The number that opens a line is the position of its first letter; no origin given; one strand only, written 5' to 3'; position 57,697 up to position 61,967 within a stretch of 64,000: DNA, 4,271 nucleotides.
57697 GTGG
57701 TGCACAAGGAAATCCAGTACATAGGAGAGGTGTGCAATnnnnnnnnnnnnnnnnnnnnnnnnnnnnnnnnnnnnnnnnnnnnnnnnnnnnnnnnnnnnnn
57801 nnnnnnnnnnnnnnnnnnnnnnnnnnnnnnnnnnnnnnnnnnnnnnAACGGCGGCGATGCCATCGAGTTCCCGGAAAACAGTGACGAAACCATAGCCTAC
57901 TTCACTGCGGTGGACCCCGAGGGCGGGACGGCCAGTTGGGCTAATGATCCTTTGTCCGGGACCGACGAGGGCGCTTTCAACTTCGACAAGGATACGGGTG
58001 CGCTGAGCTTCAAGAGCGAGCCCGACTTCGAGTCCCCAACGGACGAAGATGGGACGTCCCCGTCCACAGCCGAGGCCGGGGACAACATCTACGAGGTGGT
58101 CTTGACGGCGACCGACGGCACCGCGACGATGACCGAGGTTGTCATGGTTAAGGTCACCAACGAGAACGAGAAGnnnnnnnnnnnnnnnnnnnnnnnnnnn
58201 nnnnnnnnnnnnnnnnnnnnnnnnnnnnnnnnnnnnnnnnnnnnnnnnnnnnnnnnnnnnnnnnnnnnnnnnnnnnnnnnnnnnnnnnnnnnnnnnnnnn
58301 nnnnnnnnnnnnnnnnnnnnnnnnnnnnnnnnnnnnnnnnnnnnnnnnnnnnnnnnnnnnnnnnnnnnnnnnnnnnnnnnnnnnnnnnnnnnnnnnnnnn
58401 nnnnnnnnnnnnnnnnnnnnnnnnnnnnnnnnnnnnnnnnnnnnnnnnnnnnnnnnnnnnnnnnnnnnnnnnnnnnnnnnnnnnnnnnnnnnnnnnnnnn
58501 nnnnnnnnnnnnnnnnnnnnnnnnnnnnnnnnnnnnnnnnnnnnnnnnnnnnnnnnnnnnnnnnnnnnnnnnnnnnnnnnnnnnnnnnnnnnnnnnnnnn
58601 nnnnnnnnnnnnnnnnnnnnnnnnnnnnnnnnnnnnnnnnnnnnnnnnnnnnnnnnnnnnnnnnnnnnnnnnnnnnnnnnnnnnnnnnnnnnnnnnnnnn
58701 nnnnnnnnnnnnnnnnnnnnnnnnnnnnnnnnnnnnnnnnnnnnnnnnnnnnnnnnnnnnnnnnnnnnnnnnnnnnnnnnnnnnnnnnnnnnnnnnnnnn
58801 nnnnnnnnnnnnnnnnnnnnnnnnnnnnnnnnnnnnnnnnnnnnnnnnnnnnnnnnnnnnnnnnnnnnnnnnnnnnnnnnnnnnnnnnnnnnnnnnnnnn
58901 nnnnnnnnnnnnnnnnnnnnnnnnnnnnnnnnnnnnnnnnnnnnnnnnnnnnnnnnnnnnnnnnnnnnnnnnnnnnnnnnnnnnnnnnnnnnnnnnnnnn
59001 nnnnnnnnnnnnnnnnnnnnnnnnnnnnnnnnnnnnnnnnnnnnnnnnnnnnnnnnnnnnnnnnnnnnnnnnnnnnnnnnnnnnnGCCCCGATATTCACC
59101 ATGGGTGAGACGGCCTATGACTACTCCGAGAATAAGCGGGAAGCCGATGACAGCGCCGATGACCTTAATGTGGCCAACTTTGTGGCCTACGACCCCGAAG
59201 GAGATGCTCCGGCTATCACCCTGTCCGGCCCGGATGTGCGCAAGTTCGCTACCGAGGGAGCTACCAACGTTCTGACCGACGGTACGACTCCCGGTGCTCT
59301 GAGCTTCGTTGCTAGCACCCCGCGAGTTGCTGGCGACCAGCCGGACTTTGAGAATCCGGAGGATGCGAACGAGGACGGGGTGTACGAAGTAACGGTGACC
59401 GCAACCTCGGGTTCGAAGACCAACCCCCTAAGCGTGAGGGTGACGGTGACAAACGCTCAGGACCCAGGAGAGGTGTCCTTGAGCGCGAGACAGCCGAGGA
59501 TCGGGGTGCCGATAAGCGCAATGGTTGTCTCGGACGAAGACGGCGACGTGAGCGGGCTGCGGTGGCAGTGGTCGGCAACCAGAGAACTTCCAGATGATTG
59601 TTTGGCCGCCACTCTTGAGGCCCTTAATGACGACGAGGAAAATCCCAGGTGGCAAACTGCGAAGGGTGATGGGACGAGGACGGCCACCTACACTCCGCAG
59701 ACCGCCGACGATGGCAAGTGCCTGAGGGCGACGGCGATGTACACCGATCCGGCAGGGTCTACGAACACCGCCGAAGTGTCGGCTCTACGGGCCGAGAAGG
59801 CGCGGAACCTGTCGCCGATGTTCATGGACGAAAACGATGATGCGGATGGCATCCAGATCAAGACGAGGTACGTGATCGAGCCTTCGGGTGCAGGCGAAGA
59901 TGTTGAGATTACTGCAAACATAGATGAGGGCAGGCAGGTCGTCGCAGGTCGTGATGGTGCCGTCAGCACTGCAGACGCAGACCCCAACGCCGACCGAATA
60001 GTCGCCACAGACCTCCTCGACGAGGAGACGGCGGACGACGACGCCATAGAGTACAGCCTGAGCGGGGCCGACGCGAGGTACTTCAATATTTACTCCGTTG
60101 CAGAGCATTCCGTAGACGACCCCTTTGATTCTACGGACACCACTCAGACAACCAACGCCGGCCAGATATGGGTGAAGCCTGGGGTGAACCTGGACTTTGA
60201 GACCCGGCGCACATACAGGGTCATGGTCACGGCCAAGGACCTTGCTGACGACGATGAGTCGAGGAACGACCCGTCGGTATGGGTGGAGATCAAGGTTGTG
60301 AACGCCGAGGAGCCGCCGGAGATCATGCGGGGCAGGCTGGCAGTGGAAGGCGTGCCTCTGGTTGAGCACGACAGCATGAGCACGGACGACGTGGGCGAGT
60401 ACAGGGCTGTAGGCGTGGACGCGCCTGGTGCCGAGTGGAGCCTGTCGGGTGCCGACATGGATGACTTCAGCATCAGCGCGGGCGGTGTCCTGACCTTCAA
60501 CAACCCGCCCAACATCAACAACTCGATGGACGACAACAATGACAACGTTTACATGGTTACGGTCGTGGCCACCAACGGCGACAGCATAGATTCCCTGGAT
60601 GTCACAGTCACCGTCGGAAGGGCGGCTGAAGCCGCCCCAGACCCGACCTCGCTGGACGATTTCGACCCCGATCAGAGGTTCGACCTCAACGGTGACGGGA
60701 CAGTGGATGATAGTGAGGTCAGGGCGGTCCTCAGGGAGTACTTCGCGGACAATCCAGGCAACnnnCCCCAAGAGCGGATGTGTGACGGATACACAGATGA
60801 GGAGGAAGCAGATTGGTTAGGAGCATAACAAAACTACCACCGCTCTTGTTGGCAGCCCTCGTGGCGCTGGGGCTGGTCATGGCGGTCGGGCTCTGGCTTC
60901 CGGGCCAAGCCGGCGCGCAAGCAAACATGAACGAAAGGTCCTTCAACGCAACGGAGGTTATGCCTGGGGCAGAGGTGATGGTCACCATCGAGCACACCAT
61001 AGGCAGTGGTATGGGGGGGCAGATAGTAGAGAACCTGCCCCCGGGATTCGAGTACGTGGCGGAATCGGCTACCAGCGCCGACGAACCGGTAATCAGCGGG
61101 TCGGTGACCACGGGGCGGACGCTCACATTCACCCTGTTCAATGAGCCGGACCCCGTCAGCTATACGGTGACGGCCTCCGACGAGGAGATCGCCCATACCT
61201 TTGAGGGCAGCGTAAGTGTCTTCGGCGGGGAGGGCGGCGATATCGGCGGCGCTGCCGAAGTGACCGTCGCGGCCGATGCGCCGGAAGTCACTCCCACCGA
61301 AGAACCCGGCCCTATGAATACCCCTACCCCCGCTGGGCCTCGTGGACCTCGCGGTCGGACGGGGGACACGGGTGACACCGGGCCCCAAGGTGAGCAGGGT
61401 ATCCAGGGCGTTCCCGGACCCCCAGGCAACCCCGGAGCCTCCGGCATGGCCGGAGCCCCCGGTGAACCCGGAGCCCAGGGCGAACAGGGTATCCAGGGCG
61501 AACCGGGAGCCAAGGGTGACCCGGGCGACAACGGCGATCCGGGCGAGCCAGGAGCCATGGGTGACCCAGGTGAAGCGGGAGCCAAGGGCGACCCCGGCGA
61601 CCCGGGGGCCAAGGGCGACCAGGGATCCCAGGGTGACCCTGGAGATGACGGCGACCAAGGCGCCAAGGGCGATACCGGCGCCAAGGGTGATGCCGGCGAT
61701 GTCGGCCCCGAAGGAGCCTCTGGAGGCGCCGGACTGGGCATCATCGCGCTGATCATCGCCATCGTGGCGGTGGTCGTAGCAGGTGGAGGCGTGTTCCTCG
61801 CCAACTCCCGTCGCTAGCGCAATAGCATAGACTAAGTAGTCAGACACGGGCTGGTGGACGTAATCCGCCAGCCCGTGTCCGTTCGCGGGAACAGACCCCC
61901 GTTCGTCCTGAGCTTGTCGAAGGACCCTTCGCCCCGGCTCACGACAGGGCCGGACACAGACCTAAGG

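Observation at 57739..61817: Two-gene operon of eukaryote-like surface proteins: cadherin-repeat protein plus membrane-anchored collagen-like stalk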

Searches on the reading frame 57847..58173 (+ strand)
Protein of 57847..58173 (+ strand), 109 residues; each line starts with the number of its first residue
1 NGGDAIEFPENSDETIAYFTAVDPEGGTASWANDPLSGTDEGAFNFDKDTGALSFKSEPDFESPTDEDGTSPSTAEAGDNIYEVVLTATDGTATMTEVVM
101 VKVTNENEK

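Call 86: search_protein_families(library=pfam, proteins=[window:57847-58173:+], max_evalue=1)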
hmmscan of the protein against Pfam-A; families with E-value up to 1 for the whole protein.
window:57847-58173:+ (109 aa): 1 family
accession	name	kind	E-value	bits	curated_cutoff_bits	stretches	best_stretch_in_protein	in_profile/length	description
PF00028.23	Cadherin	-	2.6e-05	25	28.8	1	6-104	3-91/93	Cadherin domain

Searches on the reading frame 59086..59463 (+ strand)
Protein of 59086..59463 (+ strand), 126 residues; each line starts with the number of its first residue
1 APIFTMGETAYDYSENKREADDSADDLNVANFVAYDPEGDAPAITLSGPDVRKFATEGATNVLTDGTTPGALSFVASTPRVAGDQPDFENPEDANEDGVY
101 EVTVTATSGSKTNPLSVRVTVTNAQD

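Call 86: search_protein_families(library=pfam, proteins=[window:59086-59463:+], max_evalue=1)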
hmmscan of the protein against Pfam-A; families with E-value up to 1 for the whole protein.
window:59086-59463:+ (126 aa): 2 families
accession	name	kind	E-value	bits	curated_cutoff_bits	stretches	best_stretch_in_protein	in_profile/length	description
PF18981.6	InlK_D3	-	0.0019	18.7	25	1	86-121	38-75/75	Internalin K domain (D3/D4)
PF05345.18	He_PIG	-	0.0098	16.8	24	1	44-122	21-96/96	Putative Ig domain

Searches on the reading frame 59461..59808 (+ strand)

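Call 86: search_protein_families(library=pfam, proteins=[window:59461-59808:+], max_evalue=1)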
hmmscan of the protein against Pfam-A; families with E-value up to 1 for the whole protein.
window:59461-59808:+ (116 aa): 1 family
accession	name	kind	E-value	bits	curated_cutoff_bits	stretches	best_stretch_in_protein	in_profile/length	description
PF03771.21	SPDY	-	0.044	14.2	25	1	29-58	29-58/61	Domain of unknown function (DUF317)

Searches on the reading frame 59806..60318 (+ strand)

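Call 86: search_protein_families(library=pfam, proteins=[window:59806-60318:+], max_evalue=1)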
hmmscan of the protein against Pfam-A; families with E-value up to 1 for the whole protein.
window:59806-60318:+ (171 aa): 1 family
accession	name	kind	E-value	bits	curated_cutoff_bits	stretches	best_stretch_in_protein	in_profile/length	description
PF00028.23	Cadherin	-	0.0034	18.2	28.8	1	96-151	33-81/93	Cadherin domain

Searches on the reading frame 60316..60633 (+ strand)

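Call 86: search_protein_families(library=pfam, proteins=[window:60316-60633:+], max_evalue=1)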
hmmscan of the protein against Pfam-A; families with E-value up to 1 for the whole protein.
window:60316-60633:+ (106 aa): 2 families
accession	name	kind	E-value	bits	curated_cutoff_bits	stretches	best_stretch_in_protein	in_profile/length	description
PF16424.10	DUF5021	-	0.0067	17.1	25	1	20-99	24-100/157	Domain of unknown function (DUF5021)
PF05744.16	Benyvirus_P25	-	0.061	12.8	25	1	49-95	161-207/240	Benyvirus P25/P26 protein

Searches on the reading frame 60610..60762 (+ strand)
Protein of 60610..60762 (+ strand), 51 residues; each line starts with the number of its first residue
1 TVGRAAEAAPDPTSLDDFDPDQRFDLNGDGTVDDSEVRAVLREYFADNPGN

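Call 29: search_protein_families(library=pfam, proteins=[window:60610-60762:+], max_evalue=10)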
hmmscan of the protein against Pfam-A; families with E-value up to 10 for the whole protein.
seq(51 aa): 5 families
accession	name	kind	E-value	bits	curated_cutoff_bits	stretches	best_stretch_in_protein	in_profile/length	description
PF13202.12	EF-hand_5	-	0.00016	21.4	25.9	1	22-40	6-24/25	EF hand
PF00036.39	EF-hand_1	-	0.00032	20.5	25.4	1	23-43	8-28/29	EF hand domain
PF13405.12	EF-hand_6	-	0.0005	20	25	1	23-43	8-28/30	EF-hand domain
PF13499.12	EF-hand_7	-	0.04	14.7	30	1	22-43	9-30/67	EF-hand domain pair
PF05547.17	Peptidase_M6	-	0.18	11.4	22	1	12-34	132-154/294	Immune inhibitor A peptidase M6, catalytic domain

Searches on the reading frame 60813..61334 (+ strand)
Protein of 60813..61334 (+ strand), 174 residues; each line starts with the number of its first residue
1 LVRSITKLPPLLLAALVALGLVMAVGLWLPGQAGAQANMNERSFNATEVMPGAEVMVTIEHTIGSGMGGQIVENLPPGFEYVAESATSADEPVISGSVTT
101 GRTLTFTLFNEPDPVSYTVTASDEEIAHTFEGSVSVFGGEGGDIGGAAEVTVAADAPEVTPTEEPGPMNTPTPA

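Call 8: find_homologous_proteins(query=window:60813-61334:+)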
Query seq(174 aa) (174 aa): 4 proteins with E <= 0.001 among 757 candidates.
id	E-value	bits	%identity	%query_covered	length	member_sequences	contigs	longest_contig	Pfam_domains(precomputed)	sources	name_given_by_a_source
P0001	1.3e-48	183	63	96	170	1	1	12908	-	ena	-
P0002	4.0e-38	149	56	95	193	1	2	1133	-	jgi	jgi:hypothetical protein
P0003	3.0e-25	107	68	52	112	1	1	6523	-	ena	-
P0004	3.4e-9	55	29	56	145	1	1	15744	-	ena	-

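Call 12: find_encoding_contigs(protein=P0001, flank=8000, max_places=2)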
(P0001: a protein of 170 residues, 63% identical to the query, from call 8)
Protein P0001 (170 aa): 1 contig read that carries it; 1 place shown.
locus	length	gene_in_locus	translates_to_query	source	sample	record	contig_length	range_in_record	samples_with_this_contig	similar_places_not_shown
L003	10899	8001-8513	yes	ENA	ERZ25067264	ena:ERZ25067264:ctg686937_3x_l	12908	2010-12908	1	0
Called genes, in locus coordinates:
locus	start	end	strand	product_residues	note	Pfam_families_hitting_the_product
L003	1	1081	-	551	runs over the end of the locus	PF00317:Ribonuc_red_lgN, PF02867:Ribonuc_red_lgC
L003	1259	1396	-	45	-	-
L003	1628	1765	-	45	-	-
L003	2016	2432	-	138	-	-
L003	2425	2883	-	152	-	PF22811:Zn_ribbon_NrdR, PF03477:ATP-cone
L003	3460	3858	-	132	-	-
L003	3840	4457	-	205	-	-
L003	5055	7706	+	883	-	PF00028:Cadherin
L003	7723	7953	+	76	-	-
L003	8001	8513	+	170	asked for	-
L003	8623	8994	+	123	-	-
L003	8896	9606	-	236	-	-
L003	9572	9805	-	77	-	-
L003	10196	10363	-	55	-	-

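Call 19: find_encoding_contigs(protein=P0004, flank=8000, max_places=1)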
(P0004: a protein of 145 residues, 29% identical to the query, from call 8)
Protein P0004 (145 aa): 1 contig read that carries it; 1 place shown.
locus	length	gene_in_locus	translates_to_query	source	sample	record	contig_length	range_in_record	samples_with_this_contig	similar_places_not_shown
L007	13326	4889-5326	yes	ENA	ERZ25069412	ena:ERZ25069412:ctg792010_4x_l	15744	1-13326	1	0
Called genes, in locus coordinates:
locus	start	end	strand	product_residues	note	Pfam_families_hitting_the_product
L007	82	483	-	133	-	PF13650:Asp_protease_2, PF13975:gag-asp_proteas (weak)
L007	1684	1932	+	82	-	-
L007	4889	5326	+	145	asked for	-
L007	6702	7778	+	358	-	PF01658:Inos-1-P_synth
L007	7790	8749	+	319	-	PF13439:Glyco_transf_4, PF13579:Glyco_trans_4_4, PF20706:GT4-conflict (weak), PF00534:Glycos_transf_1, PF13692:Glyco_trans_1_4, PF13524:Glyco_trans_1_2 (weak)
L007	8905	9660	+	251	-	PF01066:CDP-OH_P_transf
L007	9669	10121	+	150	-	PF23357:DUF7088 (weak), PF13192:Thioredoxin_3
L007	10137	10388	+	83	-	PF13192:Thioredoxin_3 (weak)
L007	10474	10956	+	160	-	PF00885:DMRL_synthase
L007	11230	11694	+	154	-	PF01592:NifU_N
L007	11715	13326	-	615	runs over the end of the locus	PF00496:SBP_bac_5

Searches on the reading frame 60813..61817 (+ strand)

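Call 3: search_protein_families(library=pfam, proteins=[window:60813-61817:+], max_evalue=1)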
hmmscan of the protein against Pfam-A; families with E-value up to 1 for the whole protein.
window:60813-61817:+ (334 aa): 1 family
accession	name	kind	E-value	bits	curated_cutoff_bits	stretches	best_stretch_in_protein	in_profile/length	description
PF01391.23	Collagen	-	1e-21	76.9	27.2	3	173-222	8-57/60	Collagen triple helix repeat (20 copies)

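Call 4: search_protein_families(library=ncbifam, proteins=[window:60813-61817:+], max_evalue=1)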
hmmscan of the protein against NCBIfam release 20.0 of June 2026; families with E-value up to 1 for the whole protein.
window:60813-61817:+ (334 aa): 4 families
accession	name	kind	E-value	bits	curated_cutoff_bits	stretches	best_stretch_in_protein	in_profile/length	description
NF038329.2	gly_rich_SclB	equivalog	1.2e-18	67.2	325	1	141-306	140-309/442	LPXTG-anchored collagen-like adhesin Scl2/SclB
NF046116.1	adhesin_Lcl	equivalog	2.3e-17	62.7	500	1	173-307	52-192/431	collagen-like adhesin Lcl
NF038330.1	adhesin_SclA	exception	2.9e-17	63.4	400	1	173-307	118-252/405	LPXTG-anchored collagen-like adhesin Scl1/SclA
NF038313.3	HisXaaSer_A4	exception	0.0037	18.1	55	0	256-292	49-85/93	His-Xaa-Ser repeat protein HxsA4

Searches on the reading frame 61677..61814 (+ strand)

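Call 55: search_protein_families(library=ncbifam, proteins=[window:61677-61814:+], max_evalue=10)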
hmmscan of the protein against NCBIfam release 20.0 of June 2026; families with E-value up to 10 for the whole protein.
seq(46 aa): 2 families
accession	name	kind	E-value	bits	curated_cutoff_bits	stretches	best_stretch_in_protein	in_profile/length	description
NF040681.2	GPS-CTERM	domain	0.07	13.3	28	1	24-46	5-26/28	GPS-CTERM domain-containing protein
NF045726.2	XXplasma_LP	domain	6.4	7.3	19.3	1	19-35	6-22/27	Vmc-like lipoprotein signal peptide domain-containing protein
